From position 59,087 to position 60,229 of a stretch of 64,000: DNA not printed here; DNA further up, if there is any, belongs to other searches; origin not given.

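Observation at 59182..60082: DUF4058-like nuclease-fold gene divergently paired with the TIR-FGE gene across a 55-nt shared control region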

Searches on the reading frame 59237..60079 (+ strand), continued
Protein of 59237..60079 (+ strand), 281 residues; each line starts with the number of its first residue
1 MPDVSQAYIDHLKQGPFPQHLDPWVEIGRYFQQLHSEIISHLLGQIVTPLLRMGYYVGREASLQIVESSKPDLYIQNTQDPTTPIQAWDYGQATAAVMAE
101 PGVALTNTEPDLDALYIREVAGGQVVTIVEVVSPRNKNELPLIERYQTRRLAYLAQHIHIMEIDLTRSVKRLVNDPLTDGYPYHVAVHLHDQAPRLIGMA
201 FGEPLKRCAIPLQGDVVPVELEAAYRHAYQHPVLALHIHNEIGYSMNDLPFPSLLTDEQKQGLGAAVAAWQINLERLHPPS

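Call 24: find_encoding_contigs(protein=P0002, flank=6000, max_places=4)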
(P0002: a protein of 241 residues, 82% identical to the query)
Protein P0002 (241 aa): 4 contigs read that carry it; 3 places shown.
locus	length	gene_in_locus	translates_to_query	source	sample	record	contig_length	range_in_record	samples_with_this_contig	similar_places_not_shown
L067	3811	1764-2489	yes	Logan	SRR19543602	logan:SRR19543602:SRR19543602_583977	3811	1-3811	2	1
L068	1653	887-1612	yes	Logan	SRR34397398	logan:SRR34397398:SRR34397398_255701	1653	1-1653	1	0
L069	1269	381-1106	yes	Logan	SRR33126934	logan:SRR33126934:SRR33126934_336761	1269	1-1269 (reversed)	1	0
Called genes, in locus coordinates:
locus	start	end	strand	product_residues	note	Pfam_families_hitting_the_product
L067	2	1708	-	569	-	?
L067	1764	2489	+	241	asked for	PF13267:DUF4058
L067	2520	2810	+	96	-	-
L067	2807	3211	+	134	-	PF01850:PIN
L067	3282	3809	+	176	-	?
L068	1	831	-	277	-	?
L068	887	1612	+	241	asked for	PF13267:DUF4058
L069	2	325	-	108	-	?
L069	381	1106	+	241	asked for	PF13267:DUF4058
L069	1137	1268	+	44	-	?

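Call 25: find_encoding_contigs(protein=P0001, flank=6000, max_places=4)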
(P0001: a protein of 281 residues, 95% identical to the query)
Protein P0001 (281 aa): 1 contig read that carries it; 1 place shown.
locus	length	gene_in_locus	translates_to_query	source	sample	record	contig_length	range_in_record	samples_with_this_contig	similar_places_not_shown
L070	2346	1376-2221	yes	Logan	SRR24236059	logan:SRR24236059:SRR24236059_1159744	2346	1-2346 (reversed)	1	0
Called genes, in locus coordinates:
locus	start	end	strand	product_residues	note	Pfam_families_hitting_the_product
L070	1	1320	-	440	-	?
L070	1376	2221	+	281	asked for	PF13267:DUF4058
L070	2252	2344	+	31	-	?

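Call 26: find_encoding_contigs(protein=P0018, flank=6000, max_places=3)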
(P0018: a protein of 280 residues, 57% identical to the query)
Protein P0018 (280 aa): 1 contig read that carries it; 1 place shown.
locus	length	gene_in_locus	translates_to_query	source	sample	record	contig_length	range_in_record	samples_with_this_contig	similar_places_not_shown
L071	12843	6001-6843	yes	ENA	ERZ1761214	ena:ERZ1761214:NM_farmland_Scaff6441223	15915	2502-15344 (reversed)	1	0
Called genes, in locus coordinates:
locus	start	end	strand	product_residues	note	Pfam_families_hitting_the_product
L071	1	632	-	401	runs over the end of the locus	?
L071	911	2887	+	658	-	-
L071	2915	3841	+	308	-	PF10722:YbjN (faint)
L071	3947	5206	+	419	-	PF03033:Glyco_transf_28, PF00201:UDPGT, PF06722:EryCIII-like_C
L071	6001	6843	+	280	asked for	PF13267:DUF4058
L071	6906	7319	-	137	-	PF00903:Glyoxalase, PF13669:Glyoxalase_4, PF18029:Glyoxalase_6 (weak)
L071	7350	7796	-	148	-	PF00903:Glyoxalase, PF13468:Glyoxalase_3 (faint), PF13669:Glyoxalase_4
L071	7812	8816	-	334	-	-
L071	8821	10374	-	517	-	PF01676:Metalloenzyme, PF06415:iPGM_N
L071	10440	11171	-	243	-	PF07947:YhhN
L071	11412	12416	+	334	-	PF01436:NHL (faint)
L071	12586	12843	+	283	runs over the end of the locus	PF04264:YceI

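Call 30: search_solved_structures(query=A1, max_evalue=10, show_alignments=3)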
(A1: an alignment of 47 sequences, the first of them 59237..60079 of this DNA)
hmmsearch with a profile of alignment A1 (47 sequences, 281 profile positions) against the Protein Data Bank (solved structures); distinct sequences matched with E-value up to 10: 0.

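Call 43: search_protein_families(library=pfam, alignment_id=A2, max_evalue=0.00001)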
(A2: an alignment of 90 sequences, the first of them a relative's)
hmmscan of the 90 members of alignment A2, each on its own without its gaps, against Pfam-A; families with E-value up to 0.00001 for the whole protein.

A. member 1, L003:3687-5555:- (623 aa): 4 families
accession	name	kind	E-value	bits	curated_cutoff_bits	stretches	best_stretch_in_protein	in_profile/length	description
PF01380.27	SIS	-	5.6e-53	178.7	25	2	481-604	7-129/131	SIS domain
PF13522.11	GATase_6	-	1.3e-21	77.4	27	1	74-188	9-113/130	Glutamine amidotransferase domain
PF13537.11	GATase_7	-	1.4e-15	57.8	25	1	90-211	8-122/123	Glutamine amidotransferase domain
PF13230.11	GATase_4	-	4e-06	26.4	23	0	42-165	37-160/272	Glutamine amidotransferases class-II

B. families by the number of members that match (of 90 scanned): 120 families (the first 25 are shown)
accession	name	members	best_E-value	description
PF00149.33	Metallophos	4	1.1e-14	Calcineurin-like phosphoesterase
PF00561.26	Abhydrolase_1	3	2.5e-38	alpha/beta hydrolase fold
PF12697.13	Abhydrolase_6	3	5.3e-21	Alpha/beta hydrolase family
PF08239.17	SH3_3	3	1.8e-16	Bacterial SH3 domain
PF00562.33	RNA_pol_Rpb2_6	2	3e-119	RNA polymerase Rpb2, domain 6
PF12146.15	Hydrolase_4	2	3.8e-75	Serine aminopeptidase, S33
PF02754.22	CCG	2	1.6e-32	Cysteine-rich domain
PF02190.22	LON_substr_bdg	2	4.5e-31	ATP-dependent protease La (LON) substrate-binding domain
PF04561.19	RNA_pol_Rpb2_2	2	2.5e-28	RNA polymerase Rpb2, domain 2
PF04565.21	RNA_pol_Rpb2_3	2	1.4e-27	RNA polymerase Rpb2, domain 3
PF04563.20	RNA_pol_Rpb2_1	2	7.5e-20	RNA polymerase beta subunit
PF10385.14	RNA_pol_Rpb2_45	2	3.2e-19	RNA polymerase beta subunit external 1 domain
PF13231.12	PMT_2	2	4.1e-12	Dolichyl-phosphate-mannose-protein mannosyltransferase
PF13183.11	Fer4_8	2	8.2e-11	4Fe-4S dicluster domain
PF13187.11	Fer4_9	2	5.8e-10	4Fe-4S dicluster domain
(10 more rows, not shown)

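Call 44: search_protein_families(library=padloc, alignment_id=A2, max_evalue=0.00001)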
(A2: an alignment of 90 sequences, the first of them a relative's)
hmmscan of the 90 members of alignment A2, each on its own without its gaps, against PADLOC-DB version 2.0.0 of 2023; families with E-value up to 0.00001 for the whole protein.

A. member 1, L003:3687-5555:- (623 aa): 0 families

B. families by the number of members that match (of 90 scanned): 18 families
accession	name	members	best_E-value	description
PDLC04134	mad2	2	2.5e-20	mads_2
PDLC04135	mad3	1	1.8e-31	mads_3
PDLC04141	capP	1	1.4e-22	capP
PDLC03711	HEase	1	4.4e-19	homing endonuclease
PDLC03706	HEase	1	6e-18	homing endonuclease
PDLC04916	PDC-S11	1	3.4e-17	-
PDLC02506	BrxL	1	7.4e-16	BrxL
PDLC02919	HEAT-ARM_XIII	1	6.3e-14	-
PDLC02973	WGR_XIII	1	8.8e-13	-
PDLC04915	PDC-S11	1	8.3e-12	-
PDLC04140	mad8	1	2.2e-10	mads_8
PDLC02012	SAVED5--SAVED_TIR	1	1.6e-09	-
PDLC00434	ThsB1|ThsB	1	4.7e-09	TIR-like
PDLC03707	HEase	1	2.6e-08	homing endonuclease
PDLC03708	HEase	1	2.6e-08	homing endonuclease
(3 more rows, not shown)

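Call 45: search_protein_representatives(alignment_id=A1)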
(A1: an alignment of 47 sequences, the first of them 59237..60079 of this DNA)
Query: 47 sequences, 281 profile positions. Proteins with E-value up to 0.001 (for the whole library): 3394; up to 1e-10: 824; up to 1e-30: 105. The best 150 are listed.
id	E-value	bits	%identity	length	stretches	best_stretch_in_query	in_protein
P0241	5.9e-116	403.0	-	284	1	4-279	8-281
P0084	1.8e-114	398.2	-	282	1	4-279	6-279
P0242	3.0e-114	397.4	-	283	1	2-280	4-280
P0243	5.1e-113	393.4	-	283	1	3-279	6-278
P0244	5.9e-113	393.2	-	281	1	3-280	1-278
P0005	1.2e-111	388.9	-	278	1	1-278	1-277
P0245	2.6e-109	381.3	-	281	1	3-280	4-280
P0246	7.7e-108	376.4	-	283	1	4-278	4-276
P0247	2.2e-107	374.9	-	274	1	5-280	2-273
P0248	4.8e-107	373.8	-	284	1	3-280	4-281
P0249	5.3e-107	373.7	-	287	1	3-278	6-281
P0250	2.7e-106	371.4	-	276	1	4-280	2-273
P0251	3.7e-105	367.6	-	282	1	2-280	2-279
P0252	1.2e-101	356.1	-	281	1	2-279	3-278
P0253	8.1e-101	353.4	-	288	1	5-279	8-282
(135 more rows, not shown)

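Call 55: search_protein_families(library=ncbifam, proteins=[window:59237-60079:+], max_evalue=0.001)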
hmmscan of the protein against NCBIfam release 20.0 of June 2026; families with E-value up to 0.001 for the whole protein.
window:59237-60079:+ (281 aa): 0 families

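Call 62: search_protein_families(library=pfam, proteins=[L009:4728-5993:+, L025:316-1566:+, L012:5639-7048:+, L022:4117-5925:-, L009:8403-9494:+, L006:640-1965:+], max_evalue=0.0001)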
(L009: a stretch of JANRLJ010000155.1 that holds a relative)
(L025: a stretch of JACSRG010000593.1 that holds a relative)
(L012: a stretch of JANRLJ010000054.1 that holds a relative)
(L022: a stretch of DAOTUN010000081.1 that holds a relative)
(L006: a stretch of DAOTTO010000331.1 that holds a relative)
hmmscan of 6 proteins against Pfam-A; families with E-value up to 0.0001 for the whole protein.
L009:4728-5993:+ (422 aa): 2 families
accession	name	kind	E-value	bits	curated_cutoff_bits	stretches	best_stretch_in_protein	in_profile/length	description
PF00149.33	Metallophos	-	1.1e-14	55.8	21.5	1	11-244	1-190/191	Calcineurin-like phosphoesterase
PF12850.12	Metallophos_2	-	2.2e-06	28.2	27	0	13-108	3-60/154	Calcineurin-like phosphoesterase superfamily domain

L025:316-1566:+ (417 aa): 2 families
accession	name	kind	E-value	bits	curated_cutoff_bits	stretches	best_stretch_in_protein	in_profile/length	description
PF00149.33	Metallophos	-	1.5e-11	45.5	21.5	1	4-235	1-190/191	Calcineurin-like phosphoesterase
PF12850.12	Metallophos_2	-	8.1e-05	23.1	27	0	5-110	2-69/154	Calcineurin-like phosphoesterase superfamily domain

L012:5639-7048:+ (470 aa): 0 families

L022:4117-5925:- (603 aa): 3 families
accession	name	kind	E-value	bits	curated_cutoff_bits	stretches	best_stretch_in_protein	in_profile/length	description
PF00664.28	ABC_membrane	-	6.2e-55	187.2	28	1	39-301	2-266/274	ABC transporter transmembrane region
PF00005.33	ABC_tran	-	1.4e-34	120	25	1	371-520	1-137/137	ABC transporter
PF02463.25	SMC_N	-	8.4e-05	22.5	40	0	436-560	135-209/220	RecF/RecN/SMC N terminal domain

L009:8403-9494:+ (364 aa): 3 families
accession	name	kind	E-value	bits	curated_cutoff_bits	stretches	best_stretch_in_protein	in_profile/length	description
PF00072.30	Response_reg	-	1.7e-28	99.4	30.2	1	4-115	1-110/111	Response regulator receiver domain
PF02518.31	HATPase_c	-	1.1e-21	77.8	26.4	1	256-361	3-107/111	Histidine kinase-, DNA gyrase B-, and HSP90-like ATPase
PF00512.31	HisKA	-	2.9e-11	43.7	26.9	1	137-202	2-64/66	His Kinase A (phospho-acceptor) domain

L006:640-1965:+ (442 aa): 2 families
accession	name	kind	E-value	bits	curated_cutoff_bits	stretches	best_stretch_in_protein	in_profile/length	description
PF00149.33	Metallophos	-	9e-13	49.5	21.5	1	29-262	1-190/191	Calcineurin-like phosphoesterase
PF12850.12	Metallophos_2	-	3.6e-06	27.5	27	0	30-137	2-71/154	Calcineurin-like phosphoesterase superfamily domain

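Call 63: search_protein_families(library=ncbifam, proteins=[L009:4728-5993:+, L025:316-1566:+], max_evalue=0.001)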
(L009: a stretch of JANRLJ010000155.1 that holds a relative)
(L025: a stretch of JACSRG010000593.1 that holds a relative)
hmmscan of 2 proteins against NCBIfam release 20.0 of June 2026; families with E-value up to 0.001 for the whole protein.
L009:4728-5993:+ (422 aa): 11 families
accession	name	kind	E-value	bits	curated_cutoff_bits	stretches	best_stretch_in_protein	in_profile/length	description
TIGR00619.1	sbcd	subfamily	2e-36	126.1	77.65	1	12-276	2-251/252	exonuclease subunit SbcD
NF008206.2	PRK10966.1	equivalog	6.7e-21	74.8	450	1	12-287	2-270/380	exonuclease subunit SbcD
NF041754.1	sbcd_Bac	equivalog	3.2e-19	69.4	750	1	12-305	2-283/390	exonuclease subunit SbcD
NF041029.1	Mre11_Pyroc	equivalog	2e-16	59.9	600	2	14-116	4-98/438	DNA double-strand break repair protein Mre11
NF041030.1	Mre11_Halo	equivalog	5.8e-15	55.3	550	2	12-103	3-88/361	DNA double-strand break repair protein Mre11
NF041753.2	sbcd_Staph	equivalog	9.7e-13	47.7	480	1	45-296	27-261/375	exonuclease subunit SbcD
NF041031.1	Mre11_Sulfo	equivalog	1.7e-09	37.4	500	1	13-109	2-92/374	DNA double-strand break repair protein Mre11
TIGR04123.1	P_estr_lig_assc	hypoth_equivalog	3.2e-07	30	150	1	12-124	22-131/207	ligase-associated DNA damage response endonuclease PdeM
NF008460.0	PRK11340.1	equivalog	3.9e-06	26.5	188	1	38-110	62-131/271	phosphodiesterase YaeI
TIGR00583.1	mre11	equivalog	0.00011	21.3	434.6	1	10-83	3-68/405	DNA repair protein (mre11)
NF008359.0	PRK11148.1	equivalog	0.00065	19.3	225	0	11-110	15-104/275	3',5'-cyclic-AMP phosphodiesterase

L025:316-1566:+ (417 aa): 9 families
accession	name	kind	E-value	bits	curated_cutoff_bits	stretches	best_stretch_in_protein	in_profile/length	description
TIGR00619.1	sbcd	subfamily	1.2e-38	133.4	77.65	1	5-267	2-251/252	exonuclease subunit SbcD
NF008206.2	PRK10966.1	equivalog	1.1e-23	83.9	450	1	4-280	1-272/380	exonuclease subunit SbcD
NF041030.1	Mre11_Halo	equivalog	6.1e-19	68.4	550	2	5-112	3-101/361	DNA double-strand break repair protein Mre11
NF041754.1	sbcd_Bac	equivalog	9.2e-18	64.6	750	1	4-294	1-281/390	exonuclease subunit SbcD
NF041029.1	Mre11_Pyroc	equivalog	4.7e-15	55.3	600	2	5-115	2-104/438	DNA double-strand break repair protein Mre11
NF041753.2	sbcd_Staph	equivalog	4.8e-13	48.7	480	1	169-286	149-260/375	exonuclease subunit SbcD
NF041031.1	Mre11_Sulfo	equivalog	5e-09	35.9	500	1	6-113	2-103/374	DNA double-strand break repair protein Mre11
TIGR04123.1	P_estr_lig_assc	hypoth_equivalog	3.2e-06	26.7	150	1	5-121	22-135/207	ligase-associated DNA damage response endonuclease PdeM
NF008460.0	PRK11340.1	equivalog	0.00017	21.1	188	0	39-125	69-151/271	phosphodiesterase YaeI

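Call 66: search_protein_families(library=pfam, proteins=[L006:6504-8342:+, L006:8430-9407:+, L006:4196-4912:+, L006:4938-5672:+, L006:135-647:-, L007:2556-3782:+, L007:3778-4821:+, L025:2403-3368:-, L021:2026-2352:-, L021:2343-2753:-], max_evalue=0.0001)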
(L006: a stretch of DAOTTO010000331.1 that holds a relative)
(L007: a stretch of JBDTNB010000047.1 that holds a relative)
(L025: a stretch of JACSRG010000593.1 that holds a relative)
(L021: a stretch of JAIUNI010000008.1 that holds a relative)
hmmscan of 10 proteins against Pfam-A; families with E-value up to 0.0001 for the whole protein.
L006:6504-8342:+ (613 aa): 5 families
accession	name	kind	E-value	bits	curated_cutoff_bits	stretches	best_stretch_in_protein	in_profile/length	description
PF00326.27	Peptidase_S9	-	2e-43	148.8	22.6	1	402-610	4-210/213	Prolyl oligopeptidase family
PF02129.25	Peptidase_S15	-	1.1e-09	38.9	23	1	368-505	2-136/262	X-Pro dipeptidyl-peptidase (S15 family)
PF20434.5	BD-FAE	-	7.7e-09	35.8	26.8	1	376-568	4-213/215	BD-FAE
PF01738.24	DLH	-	1.1e-07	32.1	21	1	372-595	2-194/217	Dienelactone hydrolase family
PF07676.18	PD40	-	1.6e-06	28.4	20.9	0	17-36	11-30/38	WD40-like Beta Propeller Repeat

L006:8430-9407:+ (326 aa): 1 family
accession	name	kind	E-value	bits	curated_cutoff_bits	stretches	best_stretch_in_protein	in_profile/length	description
PF00365.25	PFK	-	3.4e-105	351.8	30.9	1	3-277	1-275/277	Phosphofructokinase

L006:4196-4912:+ (239 aa): 1 family
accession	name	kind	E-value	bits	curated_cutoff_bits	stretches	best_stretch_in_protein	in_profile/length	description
PF02666.20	PS_Dcarbxylase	-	8.2e-44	150.1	22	1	67-234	3-197/198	Phosphatidylserine decarboxylase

L006:4938-5672:+ (245 aa): 1 family
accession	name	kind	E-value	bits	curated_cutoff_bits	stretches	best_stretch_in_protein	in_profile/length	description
PF01066.26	CDP-OH_P_transf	-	2.1e-18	67.6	22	1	18-172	3-144/152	CDP-alcohol phosphatidyltransferase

L006:135-647:- (171 aa): 0 families

L007:2556-3782:+ (409 aa): 0 families

L007:3778-4821:+ (348 aa): 1 family
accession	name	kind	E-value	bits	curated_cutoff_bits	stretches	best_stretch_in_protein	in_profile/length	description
PF04055.27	Radical_SAM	-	3.1e-10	40.9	29.5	1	63-151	3-99/166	Radical SAM superfamily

L025:2403-3368:- (322 aa): 0 families

L021:2026-2352:- (109 aa): 1 family
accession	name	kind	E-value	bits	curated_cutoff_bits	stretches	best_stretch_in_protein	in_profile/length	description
PF08869.16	XisI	-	1.8e-06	28.8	25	1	51-98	52-99/110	XisI protein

L021:2343-2753:- (137 aa): 1 family
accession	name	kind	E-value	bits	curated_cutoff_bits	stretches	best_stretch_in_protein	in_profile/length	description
PF08814.16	XisH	-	8.8e-29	100.8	25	1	1-132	1-133/134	XisH protein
